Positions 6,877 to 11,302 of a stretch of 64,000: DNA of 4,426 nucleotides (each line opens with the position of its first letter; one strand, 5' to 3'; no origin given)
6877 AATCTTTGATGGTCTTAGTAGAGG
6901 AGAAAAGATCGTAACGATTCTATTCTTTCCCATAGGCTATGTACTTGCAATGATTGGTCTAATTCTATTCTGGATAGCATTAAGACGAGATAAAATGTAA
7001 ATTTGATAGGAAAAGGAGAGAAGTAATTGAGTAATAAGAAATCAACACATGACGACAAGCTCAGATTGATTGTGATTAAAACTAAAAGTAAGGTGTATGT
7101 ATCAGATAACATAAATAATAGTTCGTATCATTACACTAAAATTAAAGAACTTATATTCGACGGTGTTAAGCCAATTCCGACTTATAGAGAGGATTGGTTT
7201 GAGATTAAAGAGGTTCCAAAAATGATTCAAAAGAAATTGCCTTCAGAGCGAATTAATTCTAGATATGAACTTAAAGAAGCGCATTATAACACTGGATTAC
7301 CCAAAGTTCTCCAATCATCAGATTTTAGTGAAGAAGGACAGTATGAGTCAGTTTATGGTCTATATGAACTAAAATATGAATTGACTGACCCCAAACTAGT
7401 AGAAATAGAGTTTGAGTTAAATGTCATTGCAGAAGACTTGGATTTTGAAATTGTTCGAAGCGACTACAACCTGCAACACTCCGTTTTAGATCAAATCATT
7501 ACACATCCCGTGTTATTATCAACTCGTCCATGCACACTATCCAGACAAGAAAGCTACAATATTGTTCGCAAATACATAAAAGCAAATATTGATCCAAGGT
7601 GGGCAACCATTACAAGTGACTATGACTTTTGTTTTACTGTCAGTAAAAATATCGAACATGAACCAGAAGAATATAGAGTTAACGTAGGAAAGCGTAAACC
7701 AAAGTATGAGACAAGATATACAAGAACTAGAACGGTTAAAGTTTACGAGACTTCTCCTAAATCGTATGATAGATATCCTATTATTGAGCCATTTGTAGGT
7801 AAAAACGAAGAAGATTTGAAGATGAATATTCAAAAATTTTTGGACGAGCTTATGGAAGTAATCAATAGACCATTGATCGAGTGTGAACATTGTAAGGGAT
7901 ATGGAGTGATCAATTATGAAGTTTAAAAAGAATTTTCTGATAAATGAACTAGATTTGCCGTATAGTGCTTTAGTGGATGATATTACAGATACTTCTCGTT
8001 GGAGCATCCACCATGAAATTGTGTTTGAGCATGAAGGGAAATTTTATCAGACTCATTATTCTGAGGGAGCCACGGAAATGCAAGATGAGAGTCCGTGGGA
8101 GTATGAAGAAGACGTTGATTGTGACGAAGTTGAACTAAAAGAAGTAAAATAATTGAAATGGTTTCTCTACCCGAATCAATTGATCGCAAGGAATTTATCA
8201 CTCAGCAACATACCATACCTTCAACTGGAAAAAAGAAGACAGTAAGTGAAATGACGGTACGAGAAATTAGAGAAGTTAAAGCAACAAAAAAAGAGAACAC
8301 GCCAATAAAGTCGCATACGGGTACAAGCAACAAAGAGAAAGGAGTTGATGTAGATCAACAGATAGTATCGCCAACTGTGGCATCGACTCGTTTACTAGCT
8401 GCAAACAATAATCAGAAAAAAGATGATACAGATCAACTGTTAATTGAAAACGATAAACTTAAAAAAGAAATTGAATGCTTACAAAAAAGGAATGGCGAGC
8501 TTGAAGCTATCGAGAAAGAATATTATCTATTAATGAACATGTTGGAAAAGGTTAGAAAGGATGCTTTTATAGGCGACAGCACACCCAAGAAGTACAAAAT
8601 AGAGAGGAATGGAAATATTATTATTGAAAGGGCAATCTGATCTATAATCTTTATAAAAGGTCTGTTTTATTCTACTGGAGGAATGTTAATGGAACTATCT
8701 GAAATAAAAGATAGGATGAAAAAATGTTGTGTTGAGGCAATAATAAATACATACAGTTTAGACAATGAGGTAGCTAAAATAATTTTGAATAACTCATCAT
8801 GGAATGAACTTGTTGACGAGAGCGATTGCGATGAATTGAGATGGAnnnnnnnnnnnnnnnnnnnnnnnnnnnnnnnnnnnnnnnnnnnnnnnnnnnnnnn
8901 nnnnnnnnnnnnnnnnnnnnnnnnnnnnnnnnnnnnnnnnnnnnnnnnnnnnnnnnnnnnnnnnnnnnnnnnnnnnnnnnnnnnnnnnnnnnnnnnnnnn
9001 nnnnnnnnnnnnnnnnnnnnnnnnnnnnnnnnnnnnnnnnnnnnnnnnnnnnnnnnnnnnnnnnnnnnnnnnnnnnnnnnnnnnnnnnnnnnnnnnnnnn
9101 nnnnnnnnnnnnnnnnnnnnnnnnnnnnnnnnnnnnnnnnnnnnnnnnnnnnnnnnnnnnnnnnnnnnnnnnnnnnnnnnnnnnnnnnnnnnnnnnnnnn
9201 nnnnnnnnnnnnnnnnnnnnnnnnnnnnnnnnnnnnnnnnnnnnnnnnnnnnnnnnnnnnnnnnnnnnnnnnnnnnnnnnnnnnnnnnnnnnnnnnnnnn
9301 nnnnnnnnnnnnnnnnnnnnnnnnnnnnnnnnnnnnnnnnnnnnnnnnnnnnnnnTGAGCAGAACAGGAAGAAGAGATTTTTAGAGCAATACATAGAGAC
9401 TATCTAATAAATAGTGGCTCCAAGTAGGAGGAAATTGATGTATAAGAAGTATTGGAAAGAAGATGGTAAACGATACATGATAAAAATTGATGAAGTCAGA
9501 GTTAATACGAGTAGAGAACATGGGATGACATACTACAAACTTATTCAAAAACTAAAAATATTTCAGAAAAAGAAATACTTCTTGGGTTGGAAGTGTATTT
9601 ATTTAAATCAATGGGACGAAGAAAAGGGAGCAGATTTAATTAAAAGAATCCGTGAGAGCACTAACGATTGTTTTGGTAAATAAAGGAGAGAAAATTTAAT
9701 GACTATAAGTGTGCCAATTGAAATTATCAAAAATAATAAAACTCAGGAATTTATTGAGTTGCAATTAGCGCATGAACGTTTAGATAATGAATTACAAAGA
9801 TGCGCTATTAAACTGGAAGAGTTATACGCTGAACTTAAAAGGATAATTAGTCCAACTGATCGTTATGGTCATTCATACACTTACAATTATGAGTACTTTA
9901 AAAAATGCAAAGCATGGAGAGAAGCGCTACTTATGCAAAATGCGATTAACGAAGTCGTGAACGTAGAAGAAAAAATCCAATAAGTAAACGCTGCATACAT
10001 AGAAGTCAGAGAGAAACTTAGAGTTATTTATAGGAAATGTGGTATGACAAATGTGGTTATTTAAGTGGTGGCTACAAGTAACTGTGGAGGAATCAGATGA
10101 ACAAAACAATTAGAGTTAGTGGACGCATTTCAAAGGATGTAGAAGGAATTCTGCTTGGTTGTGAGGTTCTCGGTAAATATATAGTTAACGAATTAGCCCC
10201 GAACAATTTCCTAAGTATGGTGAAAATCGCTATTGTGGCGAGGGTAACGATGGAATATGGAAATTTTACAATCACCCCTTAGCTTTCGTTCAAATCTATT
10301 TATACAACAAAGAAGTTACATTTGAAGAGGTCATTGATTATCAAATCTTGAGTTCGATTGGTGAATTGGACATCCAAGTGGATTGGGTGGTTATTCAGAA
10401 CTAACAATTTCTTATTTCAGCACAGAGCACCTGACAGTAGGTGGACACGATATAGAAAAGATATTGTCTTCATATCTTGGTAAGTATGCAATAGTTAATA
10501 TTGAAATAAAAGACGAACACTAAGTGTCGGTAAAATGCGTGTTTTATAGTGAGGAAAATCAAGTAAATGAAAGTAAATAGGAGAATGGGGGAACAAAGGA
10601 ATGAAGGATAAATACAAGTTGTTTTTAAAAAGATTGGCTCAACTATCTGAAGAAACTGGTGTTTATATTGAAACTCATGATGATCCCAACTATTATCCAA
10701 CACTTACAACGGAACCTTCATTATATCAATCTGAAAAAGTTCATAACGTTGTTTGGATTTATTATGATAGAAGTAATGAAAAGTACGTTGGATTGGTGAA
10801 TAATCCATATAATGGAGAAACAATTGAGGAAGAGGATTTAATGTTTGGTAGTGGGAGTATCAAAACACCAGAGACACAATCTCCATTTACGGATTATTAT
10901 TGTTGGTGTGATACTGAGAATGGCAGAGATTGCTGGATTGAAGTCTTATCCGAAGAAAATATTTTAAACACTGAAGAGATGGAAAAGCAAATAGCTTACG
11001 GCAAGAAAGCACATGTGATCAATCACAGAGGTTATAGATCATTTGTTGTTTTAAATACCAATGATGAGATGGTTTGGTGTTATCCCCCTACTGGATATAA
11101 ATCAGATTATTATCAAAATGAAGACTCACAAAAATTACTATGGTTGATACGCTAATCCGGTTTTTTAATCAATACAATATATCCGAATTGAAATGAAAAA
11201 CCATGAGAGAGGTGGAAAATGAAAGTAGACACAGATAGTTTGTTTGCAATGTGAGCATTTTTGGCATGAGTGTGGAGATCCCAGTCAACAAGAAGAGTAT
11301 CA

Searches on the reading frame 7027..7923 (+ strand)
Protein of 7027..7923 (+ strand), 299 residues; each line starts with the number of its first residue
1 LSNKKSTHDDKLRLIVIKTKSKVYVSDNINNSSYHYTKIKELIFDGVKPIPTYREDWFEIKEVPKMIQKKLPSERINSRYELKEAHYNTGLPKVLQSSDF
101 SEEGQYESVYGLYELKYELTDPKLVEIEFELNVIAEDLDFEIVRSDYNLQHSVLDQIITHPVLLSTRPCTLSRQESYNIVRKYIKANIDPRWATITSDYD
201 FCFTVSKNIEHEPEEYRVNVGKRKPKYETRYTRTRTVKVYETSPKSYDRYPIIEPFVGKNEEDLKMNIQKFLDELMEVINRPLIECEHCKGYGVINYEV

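Call 21: search_protein_families(library=phrogs, proteins=[window:7027-7923:+], max_evalue=0.00001)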
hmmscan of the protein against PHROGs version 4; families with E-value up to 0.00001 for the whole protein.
window:7027-7923:+ (299 aa): 1 family
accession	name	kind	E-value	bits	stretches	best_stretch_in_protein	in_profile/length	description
phrog_20113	-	unknown function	2.8e-80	271.1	1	10-296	4-330/333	-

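Call 65: search_protein_families(library=ncbifam, proteins=[window:7027-7923:+], max_evalue=0.01)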
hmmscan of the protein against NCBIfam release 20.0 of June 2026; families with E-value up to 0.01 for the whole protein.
window:7027-7923:+ (299 aa): 0 families

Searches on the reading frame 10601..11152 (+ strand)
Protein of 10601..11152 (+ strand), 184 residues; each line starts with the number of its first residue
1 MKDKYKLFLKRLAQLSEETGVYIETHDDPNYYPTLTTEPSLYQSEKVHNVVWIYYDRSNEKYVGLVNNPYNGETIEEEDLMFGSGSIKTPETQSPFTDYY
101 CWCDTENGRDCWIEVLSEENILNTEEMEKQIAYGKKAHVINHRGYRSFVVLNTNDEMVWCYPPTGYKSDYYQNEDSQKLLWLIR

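Call 22: search_protein_families(library=phrogs, proteins=[window:10601-11152:+], max_evalue=0.001)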
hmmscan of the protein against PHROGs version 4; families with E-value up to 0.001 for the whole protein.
window:10601-11152:+ (184 aa): 0 families

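Call 56: search_solved_structures(query=window:10601-11152:+, max_evalue=1)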
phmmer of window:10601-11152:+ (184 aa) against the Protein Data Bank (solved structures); distinct sequences matched with E-value up to 1: 0.

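Call 64: search_protein_families(library=padloc, proteins=[window:10601-11152:+], max_evalue=0.01)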
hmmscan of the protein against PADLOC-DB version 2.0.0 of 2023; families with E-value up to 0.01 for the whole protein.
window:10601-11152:+ (184 aa): 0 families

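Call 65: search_protein_families(library=ncbifam, proteins=[window:10601-11152:+], max_evalue=0.01)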
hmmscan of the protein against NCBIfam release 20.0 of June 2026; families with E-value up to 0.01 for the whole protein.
window:10601-11152:+ (184 aa): 0 families
